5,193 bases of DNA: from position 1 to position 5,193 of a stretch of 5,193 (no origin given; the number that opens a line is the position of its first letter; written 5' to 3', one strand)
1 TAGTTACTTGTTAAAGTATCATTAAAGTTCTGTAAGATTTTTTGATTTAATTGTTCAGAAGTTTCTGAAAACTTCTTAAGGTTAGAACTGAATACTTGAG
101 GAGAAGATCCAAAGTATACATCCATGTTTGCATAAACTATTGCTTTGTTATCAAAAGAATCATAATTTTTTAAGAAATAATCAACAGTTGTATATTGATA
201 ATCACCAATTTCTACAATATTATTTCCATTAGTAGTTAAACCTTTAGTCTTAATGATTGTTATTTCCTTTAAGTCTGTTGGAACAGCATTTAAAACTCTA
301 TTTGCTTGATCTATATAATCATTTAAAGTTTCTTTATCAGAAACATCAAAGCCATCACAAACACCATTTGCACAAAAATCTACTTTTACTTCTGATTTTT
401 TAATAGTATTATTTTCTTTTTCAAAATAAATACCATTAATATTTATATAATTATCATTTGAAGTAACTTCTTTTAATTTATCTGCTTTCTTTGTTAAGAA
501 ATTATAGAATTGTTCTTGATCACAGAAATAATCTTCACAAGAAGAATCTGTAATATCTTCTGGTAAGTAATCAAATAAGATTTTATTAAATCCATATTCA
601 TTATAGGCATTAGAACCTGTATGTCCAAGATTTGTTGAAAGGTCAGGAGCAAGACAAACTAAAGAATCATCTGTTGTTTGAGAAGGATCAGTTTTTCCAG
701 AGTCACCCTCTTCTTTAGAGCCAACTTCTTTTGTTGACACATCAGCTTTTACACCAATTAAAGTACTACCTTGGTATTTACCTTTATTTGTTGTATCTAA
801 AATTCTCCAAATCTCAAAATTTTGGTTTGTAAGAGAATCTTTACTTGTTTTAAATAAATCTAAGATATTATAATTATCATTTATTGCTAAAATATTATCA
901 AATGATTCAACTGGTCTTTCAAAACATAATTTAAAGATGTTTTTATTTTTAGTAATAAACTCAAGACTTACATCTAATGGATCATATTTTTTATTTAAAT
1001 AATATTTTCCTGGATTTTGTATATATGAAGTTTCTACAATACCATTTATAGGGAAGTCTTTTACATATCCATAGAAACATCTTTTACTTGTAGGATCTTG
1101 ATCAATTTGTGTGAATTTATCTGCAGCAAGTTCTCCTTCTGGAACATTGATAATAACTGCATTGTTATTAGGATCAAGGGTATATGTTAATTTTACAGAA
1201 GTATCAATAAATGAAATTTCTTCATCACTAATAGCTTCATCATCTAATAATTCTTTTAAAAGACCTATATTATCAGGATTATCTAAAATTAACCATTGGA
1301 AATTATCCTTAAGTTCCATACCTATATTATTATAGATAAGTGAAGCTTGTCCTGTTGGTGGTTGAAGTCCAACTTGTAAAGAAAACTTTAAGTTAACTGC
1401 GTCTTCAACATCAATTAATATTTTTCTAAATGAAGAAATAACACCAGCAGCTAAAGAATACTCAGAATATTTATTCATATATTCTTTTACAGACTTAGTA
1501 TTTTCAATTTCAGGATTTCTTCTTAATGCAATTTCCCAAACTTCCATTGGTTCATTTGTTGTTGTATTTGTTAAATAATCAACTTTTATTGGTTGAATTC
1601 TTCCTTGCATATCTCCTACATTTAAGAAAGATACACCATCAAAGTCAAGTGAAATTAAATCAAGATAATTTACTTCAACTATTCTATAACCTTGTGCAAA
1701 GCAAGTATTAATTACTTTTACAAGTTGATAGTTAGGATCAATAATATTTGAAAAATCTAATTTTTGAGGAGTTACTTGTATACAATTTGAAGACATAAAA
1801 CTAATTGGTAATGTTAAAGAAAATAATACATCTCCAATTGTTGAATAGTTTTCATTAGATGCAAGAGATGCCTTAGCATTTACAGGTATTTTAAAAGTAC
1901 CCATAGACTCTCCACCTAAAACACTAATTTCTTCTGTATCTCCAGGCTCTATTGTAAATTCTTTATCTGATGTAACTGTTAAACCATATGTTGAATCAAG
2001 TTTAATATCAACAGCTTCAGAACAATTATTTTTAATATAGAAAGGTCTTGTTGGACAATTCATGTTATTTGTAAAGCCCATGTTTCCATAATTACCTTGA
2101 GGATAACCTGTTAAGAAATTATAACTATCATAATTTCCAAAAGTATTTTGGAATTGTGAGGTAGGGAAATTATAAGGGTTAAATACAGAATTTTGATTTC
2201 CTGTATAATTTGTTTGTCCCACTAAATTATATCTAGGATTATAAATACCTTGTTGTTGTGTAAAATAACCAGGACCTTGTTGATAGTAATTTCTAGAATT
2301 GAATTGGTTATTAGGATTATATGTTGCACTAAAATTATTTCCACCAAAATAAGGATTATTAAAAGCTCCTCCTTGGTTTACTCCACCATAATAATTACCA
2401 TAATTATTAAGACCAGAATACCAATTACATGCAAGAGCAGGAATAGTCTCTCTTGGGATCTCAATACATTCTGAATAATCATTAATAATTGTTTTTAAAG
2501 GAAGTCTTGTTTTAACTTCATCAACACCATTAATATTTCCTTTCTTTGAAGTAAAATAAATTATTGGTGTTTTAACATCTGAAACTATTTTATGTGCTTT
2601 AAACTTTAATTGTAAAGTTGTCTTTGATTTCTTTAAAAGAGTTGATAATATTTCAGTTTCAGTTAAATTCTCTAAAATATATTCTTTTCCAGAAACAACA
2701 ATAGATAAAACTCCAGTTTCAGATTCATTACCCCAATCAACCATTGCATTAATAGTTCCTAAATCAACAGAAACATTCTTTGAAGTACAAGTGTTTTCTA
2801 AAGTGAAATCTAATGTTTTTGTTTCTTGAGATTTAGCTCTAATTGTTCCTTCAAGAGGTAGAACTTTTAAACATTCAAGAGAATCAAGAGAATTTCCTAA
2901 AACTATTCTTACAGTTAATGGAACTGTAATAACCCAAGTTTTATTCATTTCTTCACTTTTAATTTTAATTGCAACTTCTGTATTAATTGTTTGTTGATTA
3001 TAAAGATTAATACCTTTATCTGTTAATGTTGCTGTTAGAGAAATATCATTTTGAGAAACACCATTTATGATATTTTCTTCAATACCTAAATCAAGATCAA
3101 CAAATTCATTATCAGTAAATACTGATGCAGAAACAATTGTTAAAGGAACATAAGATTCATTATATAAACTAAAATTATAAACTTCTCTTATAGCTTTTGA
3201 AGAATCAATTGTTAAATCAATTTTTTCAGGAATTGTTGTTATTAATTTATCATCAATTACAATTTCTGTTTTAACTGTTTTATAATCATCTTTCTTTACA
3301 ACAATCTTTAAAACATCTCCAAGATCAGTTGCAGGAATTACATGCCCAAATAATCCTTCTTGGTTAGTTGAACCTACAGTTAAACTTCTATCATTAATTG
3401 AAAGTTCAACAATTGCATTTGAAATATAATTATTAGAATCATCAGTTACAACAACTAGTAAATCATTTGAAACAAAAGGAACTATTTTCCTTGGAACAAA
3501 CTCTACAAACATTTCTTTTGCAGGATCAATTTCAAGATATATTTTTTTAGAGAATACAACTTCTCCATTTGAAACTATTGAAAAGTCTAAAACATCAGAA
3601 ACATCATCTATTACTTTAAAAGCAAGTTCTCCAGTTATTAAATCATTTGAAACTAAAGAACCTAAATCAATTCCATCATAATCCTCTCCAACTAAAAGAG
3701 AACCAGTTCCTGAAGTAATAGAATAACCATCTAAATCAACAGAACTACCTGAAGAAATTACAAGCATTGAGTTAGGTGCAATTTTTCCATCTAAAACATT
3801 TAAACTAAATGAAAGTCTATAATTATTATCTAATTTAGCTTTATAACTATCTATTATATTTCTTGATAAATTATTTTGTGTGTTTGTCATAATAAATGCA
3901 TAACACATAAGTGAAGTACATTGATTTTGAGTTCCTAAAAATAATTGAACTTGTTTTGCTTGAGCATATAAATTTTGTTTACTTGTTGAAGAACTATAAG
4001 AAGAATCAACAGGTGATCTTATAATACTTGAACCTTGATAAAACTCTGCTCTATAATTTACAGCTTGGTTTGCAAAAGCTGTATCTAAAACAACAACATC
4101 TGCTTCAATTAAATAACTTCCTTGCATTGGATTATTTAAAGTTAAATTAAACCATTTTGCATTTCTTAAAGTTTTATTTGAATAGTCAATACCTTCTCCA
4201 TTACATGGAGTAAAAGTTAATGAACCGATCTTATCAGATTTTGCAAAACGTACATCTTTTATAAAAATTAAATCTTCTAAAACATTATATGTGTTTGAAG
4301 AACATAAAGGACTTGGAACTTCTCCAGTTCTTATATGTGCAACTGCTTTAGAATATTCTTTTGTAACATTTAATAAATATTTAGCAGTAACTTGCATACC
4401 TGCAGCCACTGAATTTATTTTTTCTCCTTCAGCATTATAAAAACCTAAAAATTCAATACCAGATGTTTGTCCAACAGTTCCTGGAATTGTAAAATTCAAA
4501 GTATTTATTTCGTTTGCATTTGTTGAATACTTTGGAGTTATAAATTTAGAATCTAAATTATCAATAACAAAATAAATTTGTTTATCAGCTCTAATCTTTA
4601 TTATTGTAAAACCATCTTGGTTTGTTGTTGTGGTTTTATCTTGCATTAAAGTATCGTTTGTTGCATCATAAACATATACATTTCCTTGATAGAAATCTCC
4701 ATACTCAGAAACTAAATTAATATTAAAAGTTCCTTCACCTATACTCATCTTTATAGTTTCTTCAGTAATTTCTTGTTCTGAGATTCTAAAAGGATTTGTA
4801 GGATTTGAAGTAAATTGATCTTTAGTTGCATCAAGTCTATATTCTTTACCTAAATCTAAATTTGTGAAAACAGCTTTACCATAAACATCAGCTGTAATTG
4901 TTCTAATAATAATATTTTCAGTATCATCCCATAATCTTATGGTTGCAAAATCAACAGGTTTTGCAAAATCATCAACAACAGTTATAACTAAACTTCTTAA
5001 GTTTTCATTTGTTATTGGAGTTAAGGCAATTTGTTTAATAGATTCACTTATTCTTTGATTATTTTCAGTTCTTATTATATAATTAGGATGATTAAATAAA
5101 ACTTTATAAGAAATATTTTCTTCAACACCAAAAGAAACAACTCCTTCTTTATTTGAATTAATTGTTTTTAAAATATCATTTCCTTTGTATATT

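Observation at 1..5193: The window is wholly inside a giant gene that the ORF track does not show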

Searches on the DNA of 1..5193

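Call 80: search_rna_families(source=window, threshold=gathering)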
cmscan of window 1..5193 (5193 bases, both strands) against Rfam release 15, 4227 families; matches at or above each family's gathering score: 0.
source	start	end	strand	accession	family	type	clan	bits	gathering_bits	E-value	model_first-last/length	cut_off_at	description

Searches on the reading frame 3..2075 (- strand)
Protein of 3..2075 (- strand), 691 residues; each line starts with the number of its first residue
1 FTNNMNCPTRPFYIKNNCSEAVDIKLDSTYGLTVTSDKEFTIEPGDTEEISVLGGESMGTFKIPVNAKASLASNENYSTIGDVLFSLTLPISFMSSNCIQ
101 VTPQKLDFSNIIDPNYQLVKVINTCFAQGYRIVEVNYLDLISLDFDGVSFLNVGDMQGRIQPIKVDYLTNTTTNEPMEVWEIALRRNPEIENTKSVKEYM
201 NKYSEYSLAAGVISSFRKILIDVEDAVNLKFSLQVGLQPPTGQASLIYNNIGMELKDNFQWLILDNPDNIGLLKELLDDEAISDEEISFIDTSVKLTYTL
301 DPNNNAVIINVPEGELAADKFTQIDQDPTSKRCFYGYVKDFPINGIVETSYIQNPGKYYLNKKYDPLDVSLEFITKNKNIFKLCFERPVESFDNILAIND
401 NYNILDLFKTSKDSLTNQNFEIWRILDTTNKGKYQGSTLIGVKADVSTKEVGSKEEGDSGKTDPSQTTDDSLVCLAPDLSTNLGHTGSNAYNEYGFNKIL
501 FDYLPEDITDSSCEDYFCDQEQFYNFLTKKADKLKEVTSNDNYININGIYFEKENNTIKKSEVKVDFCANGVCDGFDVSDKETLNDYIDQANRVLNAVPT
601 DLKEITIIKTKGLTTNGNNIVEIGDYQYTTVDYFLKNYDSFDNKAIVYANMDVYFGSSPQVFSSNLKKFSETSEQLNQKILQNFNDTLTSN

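Call 49: predict_structure(alignment_id=A4)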
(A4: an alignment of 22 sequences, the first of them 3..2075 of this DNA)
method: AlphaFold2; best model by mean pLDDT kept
length: 691 residues; sequences in the alignment: 22
mean_pLDDT: 72.1   pTM: 0.37
mean pLDDT of the five models: 72.1, 72.0, 70.5, 70.4, 68.6
residues with pLDDT >= 90: 69; 70-90: 371; 50-70: 163; < 50: 88
segments of 3 or more residues with pLDDT < 50: 1-4, 202-206, 219-225, 260-288, 453-485, 688-691
pLDDT, mean of each block of 10 residues (from residue 1): 53 88 84 80 90 74 87 78 73 64 73 65 83 77 58 60 83 81 74 58 50 55 50 80 68 69 41 35 45 78 88 82 71 85 82 83 86 74 88 68 88 87 77 86 88 36 29 33 51 70 83 83 84 75 87 87 63 54 71 82 88 86 91 89 79 85 66 59 56 41
secondary structure, 60 per line:
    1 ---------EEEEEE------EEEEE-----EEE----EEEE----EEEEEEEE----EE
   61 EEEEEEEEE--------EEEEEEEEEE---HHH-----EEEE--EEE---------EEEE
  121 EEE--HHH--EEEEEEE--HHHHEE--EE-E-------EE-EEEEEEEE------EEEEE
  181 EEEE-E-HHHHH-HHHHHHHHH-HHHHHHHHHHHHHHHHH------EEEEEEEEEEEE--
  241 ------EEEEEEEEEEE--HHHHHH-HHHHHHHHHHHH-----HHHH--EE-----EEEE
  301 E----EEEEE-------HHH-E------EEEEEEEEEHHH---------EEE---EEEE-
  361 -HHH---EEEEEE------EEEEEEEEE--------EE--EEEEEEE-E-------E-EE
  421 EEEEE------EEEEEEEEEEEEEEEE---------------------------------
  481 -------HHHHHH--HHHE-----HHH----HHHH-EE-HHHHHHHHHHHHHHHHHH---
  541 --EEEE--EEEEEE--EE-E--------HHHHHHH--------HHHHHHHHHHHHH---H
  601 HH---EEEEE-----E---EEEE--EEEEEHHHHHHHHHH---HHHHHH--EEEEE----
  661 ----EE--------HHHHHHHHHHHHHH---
elements in order (helices of 4 or more, strands of 3 or more residues): E10-15 E22-26 E32-34 E39-42 E47-54 E59-69 E78-87 E99-102 E105-107 E117-123 E131-137 H140-143 E162-169 E176-184 H188-192 H194-202 H204-220 E227-238 E247-257 H260-265 H267-278 H284-287 E297-301 E306-310 E329-337 E350-352 E356-359 E368-373 E380-388 E401-407 E419-425 E432-447 H488-493 H512-515 H520-537 E543-546 E549-554 H569-575 H584-596 E606-610 E620-623 E626-630 H631-640 H644-649 E652-656 H675-688

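Call 53: fold_search(model_id=the predicted structure, library=pdb)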
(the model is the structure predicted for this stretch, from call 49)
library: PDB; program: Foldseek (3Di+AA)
matches with E <= 10: 1446; with E <= 0.001: 43
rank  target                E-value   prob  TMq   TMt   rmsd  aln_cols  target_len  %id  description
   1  9ijj_C                1.7e-09  1.00  0.15  0.11  20.8       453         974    9  In situ structure of the central apparatus in mouse sperm axoneme. (released 2025-06-04)
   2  9ijj_h                1.9e-09  1.00  0.13  0.07  25.1       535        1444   11  In situ structure of the central apparatus in mouse sperm axoneme. (released 2025-06-04)
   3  7sqc_F1               1.7e-08  1.00  0.11  0.14  22.1       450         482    9  Ciliary C1 central pair apparatus isolated from Chlamydomonas reinhardtii (released 2022-04-13)
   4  9ijj_E                2.3e-08  1.00  0.12  0.15  20.0       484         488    8  In situ structure of the central apparatus in mouse sperm axoneme. (released 2025-06-04)
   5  7sqc_F0               3.6e-08  1.00  0.11  0.21  23.4       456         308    8  Ciliary C1 central pair apparatus isolated from Chlamydomonas reinhardtii (released 2022-04-13)
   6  7sqc_2B               7.6e-08  1.00  0.14  0.13  24.1       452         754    8  Ciliary C1 central pair apparatus isolated from Chlamydomonas reinhardtii (released 2022-04-13)
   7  7som_D                9.3e-08  1.00  0.12  0.07  24.1       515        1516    8  Ciliary C2 central pair apparatus isolated from Chlamydomonas reinhardtii (released 2022-04-13)
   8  9ijj_4I               1.3e-07  1.00  0.12  0.04  23.9       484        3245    9  In situ structure of the central apparatus in mouse sperm axoneme. (released 2025-06-04)
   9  9ijj_4G               2.0e-07  1.00  0.17  0.04  24.9       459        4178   11  In situ structure of the central apparatus in mouse sperm axoneme. (released 2025-06-04)
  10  9ijj_P                8.3e-07  1.00  0.15  0.17  24.7       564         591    8  In situ structure of the central apparatus in mouse sperm axoneme. (released 2025-06-04)
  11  7sqc_2A               9.2e-07  1.00  0.14  0.13  24.1       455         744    7  Ciliary C1 central pair apparatus isolated from Chlamydomonas reinhardtii (released 2022-04-13)
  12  9ijj_4K               1.9e-06  1.00  0.11  0.17  20.4       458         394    7  In situ structure of the central apparatus in mouse sperm axoneme. (released 2025-06-04)
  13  9ijj_4H               2.3e-06  1.00  0.17  0.04  24.3       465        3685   10  In situ structure of the central apparatus in mouse sperm axoneme. (released 2025-06-04)
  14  9ijj_4J               2.8e-06  1.00  0.13  0.12  20.8       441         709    7  In situ structure of the central apparatus in mouse sperm axoneme. (released 2025-06-04)
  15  7sqc_T0               3.9e-06  1.00  0.11  0.13  23.5       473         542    7  Ciliary C1 central pair apparatus isolated from Chlamydomonas reinhardtii (released 2022-04-13)
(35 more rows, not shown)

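Call 59: fold_search(model_id=the predicted structure, library=viral)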
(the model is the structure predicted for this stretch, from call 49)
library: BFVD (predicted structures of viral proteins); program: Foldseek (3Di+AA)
matches with E <= 10: 877; with E <= 0.001: 32
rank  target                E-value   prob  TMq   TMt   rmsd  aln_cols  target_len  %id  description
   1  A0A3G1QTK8            2.8e-07  1.00  0.10  0.09  20.3       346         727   10  Putative cellulase or glycoside hydrolase [Erwinia phage phiEaP8]
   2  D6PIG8                4.2e-06  1.00  0.15  0.18  23.5       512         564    8  (no name in the UniProt tables at hand)
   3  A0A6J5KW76            7.5e-06  1.00  0.12  0.11  11.4       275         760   10  Glycoside hydrolase, family 5 [uncultured Caudovirales phage]
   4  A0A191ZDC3            1.9e-05  1.00  0.13  0.27  10.1       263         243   10  Putative coagulation factor 5/8 domain-containing protein [Erwinia phage vB_EamP_Gutmeister]
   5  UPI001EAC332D         2.7e-05  0.99  0.14  0.10  16.2       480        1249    8  (no name look-up for this kind of identifier)
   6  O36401                3.0e-05  0.82  0.09  0.09  28.4       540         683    9  Uncharacterized gene A8 protein [Alcelaphine herpesvirus 1 (strain C500)]
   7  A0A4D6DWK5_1          3.7e-05  0.82  0.10  0.07  25.8       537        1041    8  Uncharacterized protein [Edwardsiella phage pEt-SU]
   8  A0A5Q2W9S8            4.1e-05  1.00  0.11  0.17  17.6       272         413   10  (no name in the UniProt tables at hand)
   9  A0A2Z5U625            5.7e-05  0.97  0.13  0.24  16.2       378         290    8  Ig-like domain-containing protein [Rhinolophus gammaherpesvirus 1]
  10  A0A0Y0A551            6.3e-05  0.99  0.16  0.23  18.2       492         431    7  Envelope glycoprotein C [Macropodid alphaherpesvirus 1]
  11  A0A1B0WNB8            7.4e-05  0.93  0.11  0.13  21.6       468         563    8  Uncharacterized protein [Flavobacterium phage 23T]
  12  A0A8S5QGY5            1.1e-04  0.96  0.13  0.21  22.3       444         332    7  BACON domain-containing protein [Myoviridae sp. ctgpD8]
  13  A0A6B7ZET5            1.3e-04  0.91  0.10  0.10  20.7       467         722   11  Uncharacterized protein [Klebsiella phage N1M2]
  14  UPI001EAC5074         1.3e-04  0.91  0.10  0.10  21.9       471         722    7  (no name look-up for this kind of identifier)
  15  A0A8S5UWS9            1.5e-04  0.87  0.12  0.09  38.7       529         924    7  Uncharacterized protein [Siphoviridae sp. ctzO58]
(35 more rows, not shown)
